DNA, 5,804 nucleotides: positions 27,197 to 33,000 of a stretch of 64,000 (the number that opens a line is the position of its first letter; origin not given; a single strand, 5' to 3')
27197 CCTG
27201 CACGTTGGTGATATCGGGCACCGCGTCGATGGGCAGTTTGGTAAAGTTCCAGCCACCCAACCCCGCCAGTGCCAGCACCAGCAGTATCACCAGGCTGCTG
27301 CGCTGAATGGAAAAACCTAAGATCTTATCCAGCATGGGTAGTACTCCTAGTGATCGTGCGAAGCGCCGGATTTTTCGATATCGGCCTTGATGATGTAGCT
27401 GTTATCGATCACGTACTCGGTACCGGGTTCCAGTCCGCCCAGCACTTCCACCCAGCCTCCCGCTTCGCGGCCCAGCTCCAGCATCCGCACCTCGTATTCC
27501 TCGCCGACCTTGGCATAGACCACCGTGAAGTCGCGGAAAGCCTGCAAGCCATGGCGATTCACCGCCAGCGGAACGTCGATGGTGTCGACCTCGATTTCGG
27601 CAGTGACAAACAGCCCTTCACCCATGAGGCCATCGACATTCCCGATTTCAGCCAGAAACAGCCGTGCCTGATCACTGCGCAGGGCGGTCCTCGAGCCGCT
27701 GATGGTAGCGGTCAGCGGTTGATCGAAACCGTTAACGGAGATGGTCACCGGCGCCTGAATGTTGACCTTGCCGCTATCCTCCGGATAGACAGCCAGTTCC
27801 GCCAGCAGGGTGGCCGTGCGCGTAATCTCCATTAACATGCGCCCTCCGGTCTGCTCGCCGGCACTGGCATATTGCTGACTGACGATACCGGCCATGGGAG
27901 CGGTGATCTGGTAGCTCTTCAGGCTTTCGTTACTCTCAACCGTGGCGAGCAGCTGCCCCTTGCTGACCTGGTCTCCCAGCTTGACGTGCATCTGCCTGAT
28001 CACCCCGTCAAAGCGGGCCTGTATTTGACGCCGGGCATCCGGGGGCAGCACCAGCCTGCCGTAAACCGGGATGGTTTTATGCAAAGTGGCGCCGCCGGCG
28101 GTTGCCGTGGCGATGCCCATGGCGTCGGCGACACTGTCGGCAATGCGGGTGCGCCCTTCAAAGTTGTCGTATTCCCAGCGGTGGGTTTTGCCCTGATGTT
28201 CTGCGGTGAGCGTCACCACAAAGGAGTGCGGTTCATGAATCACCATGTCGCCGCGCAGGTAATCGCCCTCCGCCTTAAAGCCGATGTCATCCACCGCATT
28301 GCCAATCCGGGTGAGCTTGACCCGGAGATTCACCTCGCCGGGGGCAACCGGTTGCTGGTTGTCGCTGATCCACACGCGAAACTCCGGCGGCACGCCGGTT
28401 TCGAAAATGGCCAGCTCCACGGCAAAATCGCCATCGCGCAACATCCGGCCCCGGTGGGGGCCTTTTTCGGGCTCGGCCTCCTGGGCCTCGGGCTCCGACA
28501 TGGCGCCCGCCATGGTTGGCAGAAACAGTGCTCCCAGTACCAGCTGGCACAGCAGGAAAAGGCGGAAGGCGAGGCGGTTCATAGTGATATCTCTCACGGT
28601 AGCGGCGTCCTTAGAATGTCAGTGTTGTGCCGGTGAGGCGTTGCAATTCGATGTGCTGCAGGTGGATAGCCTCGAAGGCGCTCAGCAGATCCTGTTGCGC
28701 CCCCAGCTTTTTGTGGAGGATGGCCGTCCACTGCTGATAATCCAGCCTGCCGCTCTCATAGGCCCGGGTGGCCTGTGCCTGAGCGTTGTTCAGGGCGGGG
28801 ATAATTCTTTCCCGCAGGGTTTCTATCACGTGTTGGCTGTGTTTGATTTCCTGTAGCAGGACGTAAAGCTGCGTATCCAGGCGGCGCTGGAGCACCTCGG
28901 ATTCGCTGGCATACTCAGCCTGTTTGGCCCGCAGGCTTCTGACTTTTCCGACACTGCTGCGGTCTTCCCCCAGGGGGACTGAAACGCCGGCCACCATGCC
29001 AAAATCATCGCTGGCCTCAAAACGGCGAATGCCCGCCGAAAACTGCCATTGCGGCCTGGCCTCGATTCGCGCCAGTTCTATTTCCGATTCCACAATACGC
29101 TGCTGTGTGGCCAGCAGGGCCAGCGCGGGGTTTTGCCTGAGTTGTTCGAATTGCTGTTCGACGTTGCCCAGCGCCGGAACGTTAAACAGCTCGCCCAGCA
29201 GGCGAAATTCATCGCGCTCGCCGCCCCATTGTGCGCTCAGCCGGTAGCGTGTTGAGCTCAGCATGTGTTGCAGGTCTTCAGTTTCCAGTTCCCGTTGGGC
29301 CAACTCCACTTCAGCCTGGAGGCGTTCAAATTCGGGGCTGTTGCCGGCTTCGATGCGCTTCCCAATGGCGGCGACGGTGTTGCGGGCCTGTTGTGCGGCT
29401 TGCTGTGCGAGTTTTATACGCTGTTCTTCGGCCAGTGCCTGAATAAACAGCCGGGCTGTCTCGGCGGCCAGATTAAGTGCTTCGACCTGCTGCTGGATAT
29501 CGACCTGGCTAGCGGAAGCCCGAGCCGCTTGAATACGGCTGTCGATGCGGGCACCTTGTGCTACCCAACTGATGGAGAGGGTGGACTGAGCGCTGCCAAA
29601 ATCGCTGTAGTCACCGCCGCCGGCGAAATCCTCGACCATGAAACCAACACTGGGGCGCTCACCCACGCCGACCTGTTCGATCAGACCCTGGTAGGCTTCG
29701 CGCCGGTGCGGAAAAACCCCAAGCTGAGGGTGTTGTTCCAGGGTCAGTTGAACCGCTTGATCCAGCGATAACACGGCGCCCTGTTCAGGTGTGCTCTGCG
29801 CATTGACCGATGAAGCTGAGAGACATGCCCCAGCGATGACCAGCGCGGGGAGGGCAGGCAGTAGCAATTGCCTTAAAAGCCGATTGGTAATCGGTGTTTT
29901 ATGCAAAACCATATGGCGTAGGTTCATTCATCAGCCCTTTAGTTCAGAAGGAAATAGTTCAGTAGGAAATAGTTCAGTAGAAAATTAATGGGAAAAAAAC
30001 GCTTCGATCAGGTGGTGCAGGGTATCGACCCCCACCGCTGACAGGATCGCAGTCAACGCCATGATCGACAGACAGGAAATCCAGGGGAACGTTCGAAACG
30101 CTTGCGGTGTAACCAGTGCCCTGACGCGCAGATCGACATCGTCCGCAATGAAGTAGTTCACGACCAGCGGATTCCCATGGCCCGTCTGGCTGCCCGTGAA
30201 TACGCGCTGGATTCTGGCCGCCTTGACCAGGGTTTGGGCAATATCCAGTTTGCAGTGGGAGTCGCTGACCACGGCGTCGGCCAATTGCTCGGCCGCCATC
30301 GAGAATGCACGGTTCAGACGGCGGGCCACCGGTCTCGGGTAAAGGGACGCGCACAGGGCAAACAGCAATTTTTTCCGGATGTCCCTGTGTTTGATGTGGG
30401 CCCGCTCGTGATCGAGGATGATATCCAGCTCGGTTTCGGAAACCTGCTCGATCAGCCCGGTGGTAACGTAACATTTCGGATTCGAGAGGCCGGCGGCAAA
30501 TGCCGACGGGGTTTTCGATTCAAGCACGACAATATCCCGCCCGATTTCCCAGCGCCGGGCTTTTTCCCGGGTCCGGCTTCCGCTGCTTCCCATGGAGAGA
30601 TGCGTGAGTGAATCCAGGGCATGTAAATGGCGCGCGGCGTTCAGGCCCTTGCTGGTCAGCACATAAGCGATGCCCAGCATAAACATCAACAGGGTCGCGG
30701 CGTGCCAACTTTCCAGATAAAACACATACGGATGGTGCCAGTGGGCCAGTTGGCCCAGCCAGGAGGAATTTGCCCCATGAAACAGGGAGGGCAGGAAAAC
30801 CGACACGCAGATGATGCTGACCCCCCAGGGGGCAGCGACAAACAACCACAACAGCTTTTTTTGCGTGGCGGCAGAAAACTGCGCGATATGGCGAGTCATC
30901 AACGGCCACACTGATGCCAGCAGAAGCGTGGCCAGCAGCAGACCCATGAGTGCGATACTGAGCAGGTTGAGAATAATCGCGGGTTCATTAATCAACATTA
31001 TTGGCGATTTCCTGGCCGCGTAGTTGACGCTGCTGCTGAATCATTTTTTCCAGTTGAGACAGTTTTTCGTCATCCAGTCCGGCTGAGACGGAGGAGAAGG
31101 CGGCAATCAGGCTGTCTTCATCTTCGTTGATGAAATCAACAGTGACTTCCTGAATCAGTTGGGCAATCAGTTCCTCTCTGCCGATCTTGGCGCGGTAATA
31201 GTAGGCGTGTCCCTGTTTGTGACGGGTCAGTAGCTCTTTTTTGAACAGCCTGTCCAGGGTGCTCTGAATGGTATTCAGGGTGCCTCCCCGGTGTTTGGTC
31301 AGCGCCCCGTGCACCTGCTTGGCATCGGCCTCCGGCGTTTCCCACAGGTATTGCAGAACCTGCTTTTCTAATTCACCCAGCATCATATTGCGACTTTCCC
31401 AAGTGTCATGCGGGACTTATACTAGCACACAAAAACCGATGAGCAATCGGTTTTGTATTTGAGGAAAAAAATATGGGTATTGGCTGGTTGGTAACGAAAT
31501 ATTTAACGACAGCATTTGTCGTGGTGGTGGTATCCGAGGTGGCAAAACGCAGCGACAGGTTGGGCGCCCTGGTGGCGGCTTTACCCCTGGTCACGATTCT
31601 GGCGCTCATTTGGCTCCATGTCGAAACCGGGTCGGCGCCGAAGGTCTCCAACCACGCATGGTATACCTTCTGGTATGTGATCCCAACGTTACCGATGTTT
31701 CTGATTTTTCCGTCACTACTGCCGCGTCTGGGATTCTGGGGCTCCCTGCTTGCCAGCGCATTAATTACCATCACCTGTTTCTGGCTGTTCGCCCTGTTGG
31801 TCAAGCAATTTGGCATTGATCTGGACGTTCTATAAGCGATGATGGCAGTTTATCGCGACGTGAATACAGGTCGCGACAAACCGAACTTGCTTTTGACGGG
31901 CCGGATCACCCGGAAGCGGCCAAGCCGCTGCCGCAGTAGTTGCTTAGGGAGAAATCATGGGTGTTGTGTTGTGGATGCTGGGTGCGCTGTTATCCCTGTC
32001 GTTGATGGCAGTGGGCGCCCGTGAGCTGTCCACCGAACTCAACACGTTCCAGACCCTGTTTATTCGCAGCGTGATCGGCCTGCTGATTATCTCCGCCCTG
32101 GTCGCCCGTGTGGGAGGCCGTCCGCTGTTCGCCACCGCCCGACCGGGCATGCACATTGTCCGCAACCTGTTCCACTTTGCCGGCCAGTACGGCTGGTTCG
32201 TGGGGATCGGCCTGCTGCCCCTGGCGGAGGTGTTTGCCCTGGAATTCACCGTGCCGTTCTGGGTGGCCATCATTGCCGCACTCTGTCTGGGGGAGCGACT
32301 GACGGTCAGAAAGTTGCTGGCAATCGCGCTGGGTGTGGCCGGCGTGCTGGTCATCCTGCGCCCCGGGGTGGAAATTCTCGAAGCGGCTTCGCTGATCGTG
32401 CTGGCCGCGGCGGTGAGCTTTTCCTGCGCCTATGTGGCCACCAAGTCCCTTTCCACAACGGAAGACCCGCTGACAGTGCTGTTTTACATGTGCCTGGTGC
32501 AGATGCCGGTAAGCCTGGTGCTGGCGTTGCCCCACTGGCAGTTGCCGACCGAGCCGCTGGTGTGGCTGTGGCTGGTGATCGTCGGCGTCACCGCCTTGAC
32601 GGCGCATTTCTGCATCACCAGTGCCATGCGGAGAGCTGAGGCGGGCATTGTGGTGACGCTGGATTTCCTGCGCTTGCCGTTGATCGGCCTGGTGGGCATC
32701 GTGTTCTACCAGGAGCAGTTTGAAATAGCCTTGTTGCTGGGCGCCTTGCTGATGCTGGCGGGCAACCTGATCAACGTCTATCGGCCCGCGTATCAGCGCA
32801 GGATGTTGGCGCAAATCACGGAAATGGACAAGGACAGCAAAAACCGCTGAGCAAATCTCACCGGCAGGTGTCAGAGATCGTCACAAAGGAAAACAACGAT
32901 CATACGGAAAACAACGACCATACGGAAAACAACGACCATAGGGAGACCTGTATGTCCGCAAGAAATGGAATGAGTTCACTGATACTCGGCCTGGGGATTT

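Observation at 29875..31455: Two copies of a new operator-like palindrome, CCGAT-N5-ATCGG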

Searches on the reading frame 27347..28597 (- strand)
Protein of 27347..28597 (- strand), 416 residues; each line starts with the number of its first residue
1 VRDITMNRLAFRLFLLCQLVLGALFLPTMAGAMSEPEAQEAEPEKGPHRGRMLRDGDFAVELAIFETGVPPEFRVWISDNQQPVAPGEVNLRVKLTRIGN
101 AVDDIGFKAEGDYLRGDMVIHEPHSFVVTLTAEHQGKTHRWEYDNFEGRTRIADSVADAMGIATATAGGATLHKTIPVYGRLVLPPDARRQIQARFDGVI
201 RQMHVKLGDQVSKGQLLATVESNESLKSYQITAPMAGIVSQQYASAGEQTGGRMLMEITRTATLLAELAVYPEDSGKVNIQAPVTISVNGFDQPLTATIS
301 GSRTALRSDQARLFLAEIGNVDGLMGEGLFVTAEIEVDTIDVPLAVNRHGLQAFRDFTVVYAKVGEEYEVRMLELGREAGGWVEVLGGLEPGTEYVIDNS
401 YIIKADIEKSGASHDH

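Call 5: search_protein_families(library=pfam, proteins=[window:27347-28597:-])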
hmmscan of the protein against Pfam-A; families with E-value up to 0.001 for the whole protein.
window:27347-28597:- (416 aa): 5 families
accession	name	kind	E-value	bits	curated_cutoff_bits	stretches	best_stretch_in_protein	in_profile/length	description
PF13437.12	HlyD_3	-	3.4e-16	60.3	22.2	2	231-304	2-78/106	HlyD family secretion protein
PF16576.10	HlyD_D23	-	8.9e-13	48.4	30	2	172-227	2-58/214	Barrel-sandwich domain of CusB or HlyD membrane-fusion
PF00364.28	Biotin_lipoyl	-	1.1e-07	32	22.1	1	200-249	16-63/73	Biotin-requiring enzyme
PF13533.13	Biotin_lipoyl_2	-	1.6e-07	31.5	29.8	1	191-220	2-31/32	Biotin-lipoyl like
PF05896.17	NQRA_N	-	0.00045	20.8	25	1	194-241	33-77/94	NqrA N-terminal barrel-sandwich hybrid domain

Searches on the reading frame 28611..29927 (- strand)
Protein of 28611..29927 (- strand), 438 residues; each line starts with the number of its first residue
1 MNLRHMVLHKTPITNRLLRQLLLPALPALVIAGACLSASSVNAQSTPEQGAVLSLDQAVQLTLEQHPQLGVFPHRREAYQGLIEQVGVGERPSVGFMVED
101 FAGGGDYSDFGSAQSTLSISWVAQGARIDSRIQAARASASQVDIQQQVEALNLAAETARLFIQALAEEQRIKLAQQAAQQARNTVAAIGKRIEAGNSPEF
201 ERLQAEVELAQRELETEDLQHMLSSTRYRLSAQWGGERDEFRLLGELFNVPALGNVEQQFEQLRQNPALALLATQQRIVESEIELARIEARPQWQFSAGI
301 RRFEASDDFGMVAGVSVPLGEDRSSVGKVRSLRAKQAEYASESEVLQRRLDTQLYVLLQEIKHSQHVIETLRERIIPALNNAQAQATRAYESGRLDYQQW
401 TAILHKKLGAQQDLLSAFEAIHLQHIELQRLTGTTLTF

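Call 5: search_protein_families(library=pfam, proteins=[window:28611-29927:-])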
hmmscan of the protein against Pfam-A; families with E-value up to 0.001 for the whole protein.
window:28611-29927:- (438 aa): 1 family
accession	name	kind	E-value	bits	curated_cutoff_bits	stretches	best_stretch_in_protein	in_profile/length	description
PF02321.23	OEP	-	1.9e-20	73.9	22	2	55-232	1-184/187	Outer membrane efflux protein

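Call 41: search_protein_families(library=ncbifam, proteins=[window:28611-29927:-], max_evalue=0.001)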
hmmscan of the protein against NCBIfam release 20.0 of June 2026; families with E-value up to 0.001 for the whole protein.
window:28611-29927:- (438 aa): 3 families
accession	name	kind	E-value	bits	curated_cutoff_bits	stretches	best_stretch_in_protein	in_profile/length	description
NF045679.1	DiMtlExpIhpA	equivalog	3.1e-23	82.1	650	1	43-429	21-406/424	divalent metal ion exporter subunit IhpA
TIGR01844.1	type_I_sec_TolC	subfamily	6.6e-06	25.4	225.15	1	53-302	3-261/414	TolC family outer membrane protein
TIGR01845.1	outer_NodT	subfamily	2.2e-05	23.5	210.05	1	116-236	129-250/460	efflux transporter outer membrane subunit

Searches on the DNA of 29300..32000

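Call 59: search_rna_families(source=window, start=29300, end=32000, threshold=evalue, max_evalue=1)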
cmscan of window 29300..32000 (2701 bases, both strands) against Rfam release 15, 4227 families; matches with E-value up to 1: 1.
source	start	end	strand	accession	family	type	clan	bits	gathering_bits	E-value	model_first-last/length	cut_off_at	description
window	29506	29570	+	RF01546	TB6Cs1H1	Gene; snRNA; snoRNA; HACA-box;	-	19.6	40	0.51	1-66/66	no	Trypanosomatid snoRNA TB6Cs1H1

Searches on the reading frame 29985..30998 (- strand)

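Call 5: search_protein_families(library=pfam, proteins=[window:29985-30998:-])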
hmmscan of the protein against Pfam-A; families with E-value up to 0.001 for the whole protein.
window:29985-30998:- (337 aa): 2 families
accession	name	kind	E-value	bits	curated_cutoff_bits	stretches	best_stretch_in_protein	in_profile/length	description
PF01435.24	Peptidase_M48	-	4.7e-12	46.6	20.3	1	156-219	27-93/186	Peptidase family M48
PF05569.17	Peptidase_M56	-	2.3e-09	37.3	31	1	131-270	132-276/296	BlaR1 peptidase M56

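Call 41: search_protein_families(library=ncbifam, proteins=[window:29985-30998:-], max_evalue=0.001)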
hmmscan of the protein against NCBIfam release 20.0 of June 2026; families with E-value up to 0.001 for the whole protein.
window:29985-30998:- (337 aa): 7 families
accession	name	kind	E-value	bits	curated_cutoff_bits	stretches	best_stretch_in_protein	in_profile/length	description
NF002669.0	PRK02391.1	equivalog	4.2e-10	39.2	341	1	156-207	97-150/298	zinc metalloprotease HtpX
NF002826.0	PRK03001.1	equivalog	9.3e-09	34.8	369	1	156-214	88-148/285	zinc metalloprotease HtpX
NF002775.0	PRK02870.1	equivalog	3.3e-08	33.2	285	1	157-215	137-197/338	zinc metalloprotease HtpX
NF003425.0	PRK04897.1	equivalog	4.2e-08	32.8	355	1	156-214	100-160/298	zinc metalloprotease HtpX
NF002363.0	PRK01345.1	equivalog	7.4e-08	31.8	422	1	156-208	87-141/318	zinc metalloprotease HtpX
NF003965.0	PRK05457.1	equivalog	1.1e-05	24.9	245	1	144-206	84-149/285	protease HtpX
NF002839.0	PRK03072.1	equivalog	5.8e-05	22.3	412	1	157-211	93-149/291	zinc metalloprotease HtpX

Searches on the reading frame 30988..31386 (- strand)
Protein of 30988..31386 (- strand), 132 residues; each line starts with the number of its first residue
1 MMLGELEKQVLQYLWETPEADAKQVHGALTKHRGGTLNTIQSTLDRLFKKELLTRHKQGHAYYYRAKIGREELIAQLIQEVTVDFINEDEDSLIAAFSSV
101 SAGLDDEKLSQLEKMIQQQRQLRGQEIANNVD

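Call 5: search_protein_families(library=pfam, proteins=[window:30988-31386:-])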
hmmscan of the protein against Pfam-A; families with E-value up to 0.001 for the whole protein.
window:30988-31386:- (132 aa): 1 family
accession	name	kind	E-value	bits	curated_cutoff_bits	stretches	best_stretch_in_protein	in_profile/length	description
PF03965.22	Penicillinase_R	-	2e-23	83.4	22.6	1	3-118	1-115/115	Penicillinase repressor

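Call 10: find_related_loci(query=window:30988-31386:-, collection=genome_contigs, flank=4000)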
Query window:30988-31386:- (132 aa) in genome_contigs; peptide patterns used: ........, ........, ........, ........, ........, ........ (x = any residue, [..] = any of these).
150 stretches matched a pattern; 3 encode a relative of the query (tblastn E <= 1e-3); 3 distinct loci.
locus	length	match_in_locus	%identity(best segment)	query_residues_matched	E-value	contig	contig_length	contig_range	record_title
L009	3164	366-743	84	1-126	2e-69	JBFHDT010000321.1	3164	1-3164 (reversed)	MAG: Porticoccaceae bacterium isolate Mix_sand07.2021.05.D.41 k141_415468_length_3164_cov_11.4277, whole genome shotgun 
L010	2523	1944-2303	83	1-120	3e-66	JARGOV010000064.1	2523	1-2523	MAG: Porticoccaceae bacterium isolate bin_ji_oxhcr1.003 NODE_14350_length_2523_cov_29.092788, whole genome shotgun seque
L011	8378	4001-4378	78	1-126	1e-65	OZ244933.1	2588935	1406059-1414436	MAG: Pseudomonadales bacterium isolate 77a4ca2e-b90c-439b-a578-9e04fd5ea80f genome assembly, chromosome: 1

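Call 26: search_solved_structures(query=window:30988-31386:-, max_evalue=0.01, show_alignments=4)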
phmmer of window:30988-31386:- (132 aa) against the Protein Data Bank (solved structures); distinct sequences matched with E-value up to 0.01: 4.
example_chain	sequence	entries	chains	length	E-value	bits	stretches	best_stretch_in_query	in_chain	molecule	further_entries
2g9w_A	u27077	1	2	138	2.1e-10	44.1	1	3-90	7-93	conserved hypothetical protein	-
1sd4_A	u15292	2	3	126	7.7e-07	32.7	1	7-113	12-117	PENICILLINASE REPRESSOR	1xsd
1p6r_A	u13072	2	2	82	2.1e-05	28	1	3-73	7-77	Penicillinase repressor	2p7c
2k4b_A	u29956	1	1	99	4.9e-05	26.8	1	7-66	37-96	Transcriptional regulator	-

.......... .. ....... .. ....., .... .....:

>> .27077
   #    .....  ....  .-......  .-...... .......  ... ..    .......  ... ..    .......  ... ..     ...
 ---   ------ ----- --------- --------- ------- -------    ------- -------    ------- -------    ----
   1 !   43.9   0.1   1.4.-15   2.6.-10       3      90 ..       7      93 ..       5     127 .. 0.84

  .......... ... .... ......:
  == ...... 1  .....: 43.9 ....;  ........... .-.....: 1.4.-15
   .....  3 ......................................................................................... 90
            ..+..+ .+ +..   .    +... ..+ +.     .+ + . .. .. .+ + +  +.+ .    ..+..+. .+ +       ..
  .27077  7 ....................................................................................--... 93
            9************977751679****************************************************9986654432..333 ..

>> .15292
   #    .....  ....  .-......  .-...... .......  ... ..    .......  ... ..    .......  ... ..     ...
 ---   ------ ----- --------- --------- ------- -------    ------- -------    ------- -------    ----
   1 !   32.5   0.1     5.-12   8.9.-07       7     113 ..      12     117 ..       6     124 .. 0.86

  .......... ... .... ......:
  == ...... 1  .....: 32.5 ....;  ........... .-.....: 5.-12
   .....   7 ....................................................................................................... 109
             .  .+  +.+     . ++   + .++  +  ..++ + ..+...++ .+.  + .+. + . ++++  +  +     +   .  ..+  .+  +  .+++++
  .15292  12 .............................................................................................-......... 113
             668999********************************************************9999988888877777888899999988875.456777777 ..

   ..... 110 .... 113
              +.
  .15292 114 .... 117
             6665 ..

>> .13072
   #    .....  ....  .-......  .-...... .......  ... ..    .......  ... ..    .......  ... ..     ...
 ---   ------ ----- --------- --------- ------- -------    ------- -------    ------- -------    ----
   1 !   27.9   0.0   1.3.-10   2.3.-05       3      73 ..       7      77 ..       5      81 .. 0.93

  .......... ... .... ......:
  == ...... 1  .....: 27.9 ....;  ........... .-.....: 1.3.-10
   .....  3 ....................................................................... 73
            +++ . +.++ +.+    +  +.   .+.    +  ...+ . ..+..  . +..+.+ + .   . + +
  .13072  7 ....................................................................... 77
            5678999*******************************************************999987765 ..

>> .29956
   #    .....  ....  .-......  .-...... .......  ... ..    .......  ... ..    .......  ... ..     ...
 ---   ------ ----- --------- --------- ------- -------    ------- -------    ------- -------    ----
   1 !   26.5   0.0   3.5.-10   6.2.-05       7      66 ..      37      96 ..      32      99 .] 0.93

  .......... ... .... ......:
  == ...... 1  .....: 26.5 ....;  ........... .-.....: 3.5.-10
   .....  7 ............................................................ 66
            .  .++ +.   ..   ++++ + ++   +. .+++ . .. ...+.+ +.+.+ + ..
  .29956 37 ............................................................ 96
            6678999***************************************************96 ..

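Call 41: search_protein_families(library=ncbifam, proteins=[window:30988-31386:-], max_evalue=0.001)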
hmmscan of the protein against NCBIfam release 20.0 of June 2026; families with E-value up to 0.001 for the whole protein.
window:30988-31386:- (132 aa): 3 families
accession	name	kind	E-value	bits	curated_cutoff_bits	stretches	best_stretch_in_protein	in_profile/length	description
TIGR02698.1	CopY_TcrY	equivalog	2.9e-14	53.4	121.95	1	7-127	6-125/130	CopY/TcrY family copper transport repressor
NF000186.1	BlaI_of_MRSA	exception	7.7e-07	29.2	250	1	7-112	12-116/126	penicillinase repressor BlaI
NF012168.1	BlaI_of_BCL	exception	9.1e-07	28.9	180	1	5-116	8-118/121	penicillinase repressor BlaI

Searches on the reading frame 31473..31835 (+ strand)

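Call 5: search_protein_families(library=pfam, proteins=[window:31473-31835:+])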
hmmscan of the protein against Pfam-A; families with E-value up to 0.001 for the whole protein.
window:31473-31835:+ (120 aa): 0 families

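Call 40: search_protein_families(library=pfam, proteins=[window:31473-31835:+], max_evalue=1)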
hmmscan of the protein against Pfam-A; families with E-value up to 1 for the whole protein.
window:31473-31835:+ (120 aa): 3 families
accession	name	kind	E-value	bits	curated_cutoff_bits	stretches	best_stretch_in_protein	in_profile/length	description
PF21846.1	DUF6905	-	0.07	14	27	0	69-105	8-43/106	Domain of unknown function (DUF6905)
PF12832.13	MFS_1_like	-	0.13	11.7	25.2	1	67-113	255-301/373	MFS_1 like family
PF07331.16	TctB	-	0.75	10.4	29.1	0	28-110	25-116/137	Tripartite tricarboxylate transporter TctB family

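Call 41: search_protein_families(library=ncbifam, proteins=[window:31473-31835:+], max_evalue=0.001)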
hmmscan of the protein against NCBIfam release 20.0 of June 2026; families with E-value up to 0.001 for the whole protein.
window:31473-31835:+ (120 aa): 5 families
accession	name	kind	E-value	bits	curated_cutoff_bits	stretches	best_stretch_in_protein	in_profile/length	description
NF006751.0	PRK09272.1-4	subfamily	4.9e-57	191.4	154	1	4-117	2-115/116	hypothetical protein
NF006749.0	PRK09272.1-2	subfamily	1.6e-32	112.1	119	1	5-116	3-115/116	hypothetical protein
NF006750.0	PRK09272.1-3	equivalog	2e-12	47.4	101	1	6-111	3-104/112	hypothetical protein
NF006748.0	PRK09272.1-1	equivalog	3.3e-10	40.6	181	1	7-103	4-97/109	hypothetical protein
NF006752.0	PRK09272.1-5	equivalog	3.2e-09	37.1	162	1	7-113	4-107/110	hypothetical protein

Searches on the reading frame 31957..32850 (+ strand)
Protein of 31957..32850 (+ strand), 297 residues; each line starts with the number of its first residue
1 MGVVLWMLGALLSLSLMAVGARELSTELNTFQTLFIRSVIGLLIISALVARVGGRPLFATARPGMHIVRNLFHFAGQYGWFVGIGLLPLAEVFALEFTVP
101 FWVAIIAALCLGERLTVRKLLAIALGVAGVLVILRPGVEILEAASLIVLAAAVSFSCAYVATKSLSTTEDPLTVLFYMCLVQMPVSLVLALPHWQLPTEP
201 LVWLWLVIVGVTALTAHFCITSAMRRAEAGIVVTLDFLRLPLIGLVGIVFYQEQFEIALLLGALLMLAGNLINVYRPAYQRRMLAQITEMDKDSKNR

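Call 5: search_protein_families(library=pfam, proteins=[window:31957-32850:+])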
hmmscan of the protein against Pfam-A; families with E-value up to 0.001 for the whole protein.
window:31957-32850:+ (297 aa): 1 family
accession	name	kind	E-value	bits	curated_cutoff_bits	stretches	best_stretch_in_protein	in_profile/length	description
PF00892.27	EamA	-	3.8e-28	98.9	28.2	2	4-134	4-134/135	EamA-like transporter family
